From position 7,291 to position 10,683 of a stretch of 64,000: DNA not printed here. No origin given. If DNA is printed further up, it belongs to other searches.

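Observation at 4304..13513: Apparent operon coupling a TonB-dependent receptor to a periplasmic sugar-dehydrogenase/HEAT/cytochrome c fusion, a CE12-like acetylesterase and an Ig-like secreted protein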

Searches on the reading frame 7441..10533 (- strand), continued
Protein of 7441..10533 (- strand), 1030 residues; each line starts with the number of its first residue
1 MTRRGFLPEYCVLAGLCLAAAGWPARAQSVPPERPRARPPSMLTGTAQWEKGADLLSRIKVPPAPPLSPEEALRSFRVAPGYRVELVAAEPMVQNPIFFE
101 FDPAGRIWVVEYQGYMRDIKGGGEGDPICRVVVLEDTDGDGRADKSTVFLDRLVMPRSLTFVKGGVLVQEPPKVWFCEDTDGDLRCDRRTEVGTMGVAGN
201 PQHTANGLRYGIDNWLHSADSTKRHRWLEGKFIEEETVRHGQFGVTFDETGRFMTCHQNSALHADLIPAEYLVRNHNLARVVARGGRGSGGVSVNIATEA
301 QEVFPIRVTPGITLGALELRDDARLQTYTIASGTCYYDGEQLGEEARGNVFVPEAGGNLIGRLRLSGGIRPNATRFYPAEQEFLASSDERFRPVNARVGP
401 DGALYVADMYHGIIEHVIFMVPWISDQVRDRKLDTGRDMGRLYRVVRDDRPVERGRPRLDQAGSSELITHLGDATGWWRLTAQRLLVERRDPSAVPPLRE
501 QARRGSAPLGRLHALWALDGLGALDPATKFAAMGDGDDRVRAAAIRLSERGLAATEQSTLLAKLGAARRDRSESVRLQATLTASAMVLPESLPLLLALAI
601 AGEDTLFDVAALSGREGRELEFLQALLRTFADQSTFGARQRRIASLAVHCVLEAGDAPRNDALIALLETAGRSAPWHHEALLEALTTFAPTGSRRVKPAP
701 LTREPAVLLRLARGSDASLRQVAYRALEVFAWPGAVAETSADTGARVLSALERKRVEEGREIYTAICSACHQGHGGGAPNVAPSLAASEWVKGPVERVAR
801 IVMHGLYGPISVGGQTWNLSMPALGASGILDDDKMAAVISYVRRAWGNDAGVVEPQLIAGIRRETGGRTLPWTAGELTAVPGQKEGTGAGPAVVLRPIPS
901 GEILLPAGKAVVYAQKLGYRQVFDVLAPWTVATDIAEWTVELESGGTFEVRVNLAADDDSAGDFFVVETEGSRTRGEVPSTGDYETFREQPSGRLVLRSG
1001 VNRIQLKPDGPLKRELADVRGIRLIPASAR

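Call 57: find_encoding_contigs(protein=P0001, flank=10000, max_places=3)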
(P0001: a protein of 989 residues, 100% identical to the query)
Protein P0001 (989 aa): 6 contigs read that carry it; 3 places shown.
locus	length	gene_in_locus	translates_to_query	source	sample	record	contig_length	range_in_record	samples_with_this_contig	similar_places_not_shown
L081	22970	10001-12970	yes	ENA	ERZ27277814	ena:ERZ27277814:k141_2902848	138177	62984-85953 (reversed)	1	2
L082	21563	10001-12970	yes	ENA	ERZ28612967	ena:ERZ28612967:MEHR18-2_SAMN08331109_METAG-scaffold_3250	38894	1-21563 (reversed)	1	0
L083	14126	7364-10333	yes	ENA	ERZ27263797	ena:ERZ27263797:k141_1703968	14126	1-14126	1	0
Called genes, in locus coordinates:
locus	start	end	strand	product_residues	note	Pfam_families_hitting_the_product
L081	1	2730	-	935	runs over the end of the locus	PF03445:DUF294 (weak), PF08335:GlnD_UR_UTase, PF27444:GlnD_3rd, PF24931:ACT_ACR9_3rd (faint), PF01842:ACT (faint)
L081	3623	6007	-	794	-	PF01326:PPDK_N, PF27448:Rph_4th (weak), PF00391:PEP-utilizers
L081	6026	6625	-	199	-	PF00440:TetR_N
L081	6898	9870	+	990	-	PF13620:CarboxypepD_reg, PF13715:CarbopepD_reg_2, PF07715:Plug, PF00593:TonB_dep_Rec_b-barrel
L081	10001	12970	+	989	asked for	PF23500:DUF7133, PF00034:Cytochrom_C, PF13442:Cytochrome_CBB3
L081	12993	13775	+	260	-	PF00657:Lipase_GDSL, PF13472:Lipase_GDSL_2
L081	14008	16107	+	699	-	PF07679:I-set (weak), PF13895:Ig_2 (faint), PF13927:Ig_3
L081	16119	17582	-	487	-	PF00884:Sulfatase, PF01663:Phosphodiest (faint), PF16347:SGSH_C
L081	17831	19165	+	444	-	PF04230:PS_pyruv_trans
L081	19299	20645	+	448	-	PF01408:GFO_IDH_MocA, PF19051:GFO_IDH_MocA_C2, PF22725:GFO_IDH_MocA_C3 (weak)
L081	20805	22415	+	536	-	PF07635:PSCyt1, PF24807:WD40_CDC20-Fz, PF24814:WD40_Prp19, PF25175:Beta-prop_WDR5, PF23381:Beta-prop_IFT122_1st, PF25174:Beta-prop_THOC3, PF23414:Beta-prop_EML_2, PF23381:Beta-prop_IFT122_1st, +20 more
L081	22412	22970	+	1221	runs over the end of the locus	PF07583:PSCyt2, PF07587:PSD1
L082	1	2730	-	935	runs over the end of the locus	PF03445:DUF294 (weak), PF08335:GlnD_UR_UTase, PF27444:GlnD_3rd, PF24931:ACT_ACR9_3rd (faint), PF01842:ACT (faint)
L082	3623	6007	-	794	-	PF01326:PPDK_N, PF27448:Rph_4th (weak), PF00391:PEP-utilizers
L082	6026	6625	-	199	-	PF00440:TetR_N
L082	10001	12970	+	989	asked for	PF23500:DUF7133, PF00034:Cytochrom_C, PF13442:Cytochrome_CBB3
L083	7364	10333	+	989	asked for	PF23500:DUF7133, PF00034:Cytochrom_C, PF13442:Cytochrome_CBB3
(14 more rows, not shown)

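Call 58: find_encoding_contigs(protein=P0011, flank=8000, max_places=1)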
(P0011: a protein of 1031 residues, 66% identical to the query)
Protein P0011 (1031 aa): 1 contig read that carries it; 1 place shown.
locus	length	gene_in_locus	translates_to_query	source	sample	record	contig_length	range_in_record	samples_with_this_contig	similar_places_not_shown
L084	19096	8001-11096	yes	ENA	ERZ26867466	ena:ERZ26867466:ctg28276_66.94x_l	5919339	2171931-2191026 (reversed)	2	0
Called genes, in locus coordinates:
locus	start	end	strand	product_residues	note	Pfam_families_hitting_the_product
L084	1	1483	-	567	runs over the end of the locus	PF00474:SSF, PF03845:Spore_permease (weak)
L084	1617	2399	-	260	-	PF01182:Glucosamine_iso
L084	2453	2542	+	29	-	-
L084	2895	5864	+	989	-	PF13620:CarboxypepD_reg, PF13715:CarbopepD_reg_2, PF07715:Plug, PF00593:TonB_dep_Rec_b-barrel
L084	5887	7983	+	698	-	PF05426:Alginate_lyase, PF16889:Hepar_II_III_N (weak), PF07940:Hepar_II_III_C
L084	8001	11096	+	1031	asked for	PF23500:DUF7133, PF13646:HEAT_2, PF00034:Cytochrom_C (weak), PF13442:Cytochrome_CBB3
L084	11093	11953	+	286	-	PF03009:GDPD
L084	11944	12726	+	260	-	PF00657:Lipase_GDSL, PF13472:Lipase_GDSL_2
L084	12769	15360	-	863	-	PF07715:Plug, PF00593:TonB_dep_Rec_b-barrel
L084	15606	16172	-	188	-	PF08327:AHSA1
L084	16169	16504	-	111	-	PF12840:HTH_20, PF01022:HTH_5, PF12802:MarR_2, PF21476:PF0610-like_N (weak)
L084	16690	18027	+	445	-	-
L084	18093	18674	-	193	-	-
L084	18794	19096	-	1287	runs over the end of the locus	PF02574:S-methyl_trans, PF00809:Pterin_bind, PF02607:B12-binding_2, PF02310:B12-binding, PF02965:Met_synt_B12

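Call 59: find_encoding_contigs(protein=P0030, flank=8000, max_places=1)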
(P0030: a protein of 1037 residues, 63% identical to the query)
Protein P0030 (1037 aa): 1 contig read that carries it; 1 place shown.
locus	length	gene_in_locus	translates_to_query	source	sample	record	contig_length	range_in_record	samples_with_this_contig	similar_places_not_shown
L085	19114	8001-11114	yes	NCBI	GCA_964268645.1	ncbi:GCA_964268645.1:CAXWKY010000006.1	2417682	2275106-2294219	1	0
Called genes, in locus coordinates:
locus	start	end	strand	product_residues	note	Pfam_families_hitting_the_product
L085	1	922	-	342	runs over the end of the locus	PF00356:LacI, PF00532:Peripla_BP_1, PF13377:Peripla_BP_3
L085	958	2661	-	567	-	PF00474:SSF, PF03845:Spore_permease (weak)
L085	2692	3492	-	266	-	PF01182:Glucosamine_iso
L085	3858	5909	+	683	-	PF00593:TonB_dep_Rec_b-barrel, PF14905:OMP_b-brl_3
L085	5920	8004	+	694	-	PF05426:Alginate_lyase, PF16889:Hepar_II_III_N (weak), PF07940:Hepar_II_III_C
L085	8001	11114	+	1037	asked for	PF23500:DUF7133, PF13646:HEAT_2, PF00034:Cytochrom_C (weak), PF13442:Cytochrome_CBB3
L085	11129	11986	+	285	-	PF03009:GDPD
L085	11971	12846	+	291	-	PF00657:Lipase_GDSL, PF13472:Lipase_GDSL_2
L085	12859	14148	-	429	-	PF20706:GT4-conflict (weak), PF00534:Glycos_transf_1, PF13692:Glyco_trans_1_4 (weak)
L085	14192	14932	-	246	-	PF00702:Hydrolase, PF13419:HAD_2, PF13242:Hydrolase_like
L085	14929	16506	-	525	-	PF00534:Glycos_transf_1 (weak), PF13692:Glyco_trans_1_4 (weak)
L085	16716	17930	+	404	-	-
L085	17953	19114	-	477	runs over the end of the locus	PF08447:PAS_3 (weak), PF00512:HisKA, PF02518:HATPase_c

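Call 60: find_encoding_contigs(protein=P0014, flank=8000, max_places=1)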
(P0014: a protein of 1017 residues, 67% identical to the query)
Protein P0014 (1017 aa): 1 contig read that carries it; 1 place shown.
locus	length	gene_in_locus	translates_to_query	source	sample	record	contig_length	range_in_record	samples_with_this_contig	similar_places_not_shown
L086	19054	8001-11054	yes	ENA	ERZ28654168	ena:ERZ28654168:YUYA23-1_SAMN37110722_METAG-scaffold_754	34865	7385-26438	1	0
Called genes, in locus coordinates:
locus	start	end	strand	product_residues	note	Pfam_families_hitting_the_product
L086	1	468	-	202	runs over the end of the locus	-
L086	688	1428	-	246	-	PF00160:Pro_isomerase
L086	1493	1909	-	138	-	-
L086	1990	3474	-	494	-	PF00884:Sulfatase, PF16347:SGSH_C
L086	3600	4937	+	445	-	-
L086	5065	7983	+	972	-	PF13620:CarboxypepD_reg, PF13715:CarbopepD_reg_2, PF07715:Plug, PF00593:TonB_dep_Rec_b-barrel, PF14905:OMP_b-brl_3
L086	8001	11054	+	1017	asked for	PF23500:DUF7133, PF13646:HEAT_2 (weak), PF00034:Cytochrom_C (weak), PF13442:Cytochrome_CBB3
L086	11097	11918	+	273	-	PF03009:GDPD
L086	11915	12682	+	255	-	PF00657:Lipase_GDSL, PF13472:Lipase_GDSL_2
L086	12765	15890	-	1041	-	PF13620:CarboxypepD_reg, PF13715:CarbopepD_reg_2, PF07715:Plug, PF14905:OMP_b-brl_3 (weak)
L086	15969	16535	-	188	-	PF12146:Hydrolase_4 (faint), PF00326:Peptidase_S9 (weak)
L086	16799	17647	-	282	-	PF13385:Laminin_G_3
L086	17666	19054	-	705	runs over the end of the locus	PF04734:Ceramidase_alk (weak), PF13385:Laminin_G_3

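Call 61: find_encoding_contigs(protein=P0024, flank=8000, max_places=1)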
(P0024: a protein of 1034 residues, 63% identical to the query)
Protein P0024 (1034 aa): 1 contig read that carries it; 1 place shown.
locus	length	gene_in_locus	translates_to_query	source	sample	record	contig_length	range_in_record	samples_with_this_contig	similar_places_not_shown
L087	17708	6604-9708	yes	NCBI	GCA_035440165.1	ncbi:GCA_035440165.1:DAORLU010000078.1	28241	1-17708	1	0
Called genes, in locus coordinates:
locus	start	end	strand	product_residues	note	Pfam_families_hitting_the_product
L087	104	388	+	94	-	-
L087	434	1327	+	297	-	-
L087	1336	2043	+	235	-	-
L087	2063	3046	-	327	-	PF02445:NadA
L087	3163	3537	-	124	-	PF13431:TPR_17 (faint), PF13414:TPR_11 (faint)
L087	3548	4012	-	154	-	PF01475:FUR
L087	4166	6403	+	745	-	PF17764:PriA_3primeBD, PF04851:ResIII, PF00270:DEAD, PF18319:Zn_ribbon_PriA, PF00271:Helicase_C, PF18074:PriA_C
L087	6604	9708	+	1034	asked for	PF23500:DUF7133, PF13646:HEAT_2, PF00034:Cytochrom_C (weak), PF13442:Cytochrome_CBB3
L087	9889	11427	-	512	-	PF00370:FGGY_N, PF02782:FGGY_C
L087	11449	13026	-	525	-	PF00682:HMGL-like, PF22617:HCS_D2, PF08502:LeuA_dimer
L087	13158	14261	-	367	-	PF01041:DegT_DnrJ_EryC1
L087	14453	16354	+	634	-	PF00160:Pro_isomerase, PF13927:Ig_3 (faint), PF07679:I-set (faint)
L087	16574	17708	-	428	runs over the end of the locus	PF28597:T2SSF_N, PF00482:T2SSF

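Call 62: find_encoding_contigs(protein=P0032, flank=8000, max_places=1)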
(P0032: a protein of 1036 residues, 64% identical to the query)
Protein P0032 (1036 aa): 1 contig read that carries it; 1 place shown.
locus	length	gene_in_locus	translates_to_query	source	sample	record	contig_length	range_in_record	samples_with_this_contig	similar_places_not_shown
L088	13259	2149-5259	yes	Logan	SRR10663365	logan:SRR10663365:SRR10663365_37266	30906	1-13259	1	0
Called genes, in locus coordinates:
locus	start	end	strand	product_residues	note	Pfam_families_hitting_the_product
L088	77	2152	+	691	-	PF05426:Alginate_lyase, PF07940:Hepar_II_III_C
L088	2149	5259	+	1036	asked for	PF23500:DUF7133, PF13646:HEAT_2 (weak), PF00034:Cytochrom_C, PF13442:Cytochrome_CBB3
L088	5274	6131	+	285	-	PF03009:GDPD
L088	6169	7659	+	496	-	-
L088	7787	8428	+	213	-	PF00657:Lipase_GDSL, PF13472:Lipase_GDSL_2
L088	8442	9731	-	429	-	PF13692:Glyco_trans_1_4 (faint), PF13439:Glyco_transf_4 (faint), PF20706:GT4-conflict (faint), PF00534:Glycos_transf_1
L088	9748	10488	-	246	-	PF00702:Hydrolase, PF13419:HAD_2 (faint), PF13242:Hydrolase_like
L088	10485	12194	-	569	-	PF13692:Glyco_trans_1_4 (faint)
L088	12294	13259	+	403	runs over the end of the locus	-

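Call 63: find_encoding_contigs(protein=P0019, flank=8000, max_places=1)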
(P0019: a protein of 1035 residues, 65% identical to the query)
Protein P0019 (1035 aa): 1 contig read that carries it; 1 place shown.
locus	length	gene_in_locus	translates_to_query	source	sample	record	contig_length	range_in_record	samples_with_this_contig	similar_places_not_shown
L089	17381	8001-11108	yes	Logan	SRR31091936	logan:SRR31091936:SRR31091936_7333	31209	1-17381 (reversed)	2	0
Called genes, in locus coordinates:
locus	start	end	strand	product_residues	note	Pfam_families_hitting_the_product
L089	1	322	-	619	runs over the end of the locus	PF00015:MCPsignal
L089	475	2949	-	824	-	-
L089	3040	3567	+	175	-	PF04542:Sigma70_r2, PF08281:Sigma70_r4_2, PF04545:Sigma70_r4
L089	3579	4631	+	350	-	PF04773:FecR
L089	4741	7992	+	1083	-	PF13620:CarboxypepD_reg, PF13715:CarbopepD_reg_2, PF07715:Plug, PF00593:TonB_dep_Rec_b-barrel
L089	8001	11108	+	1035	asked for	PF23500:DUF7133, PF13646:HEAT_2 (weak), PF00034:Cytochrom_C (weak), PF13442:Cytochrome_CBB3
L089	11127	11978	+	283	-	PF03009:GDPD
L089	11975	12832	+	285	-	PF00657:Lipase_GDSL, PF13472:Lipase_GDSL_2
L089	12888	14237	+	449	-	PF01408:GFO_IDH_MocA, PF19051:GFO_IDH_MocA_C2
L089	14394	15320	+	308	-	PF04166:PdxA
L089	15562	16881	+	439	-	PF25917:BSH_RND, PF25973:BSH_CzcB (weak), PF25954:Beta-barrel_RND_2 (faint), PF25876:HH_MFP_RND, PF25944:Beta-barrel_RND, PF25967:RND-MFP_C, PF25975:CzcB_C (faint), PF25989:YknX_C (weak)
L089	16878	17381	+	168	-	?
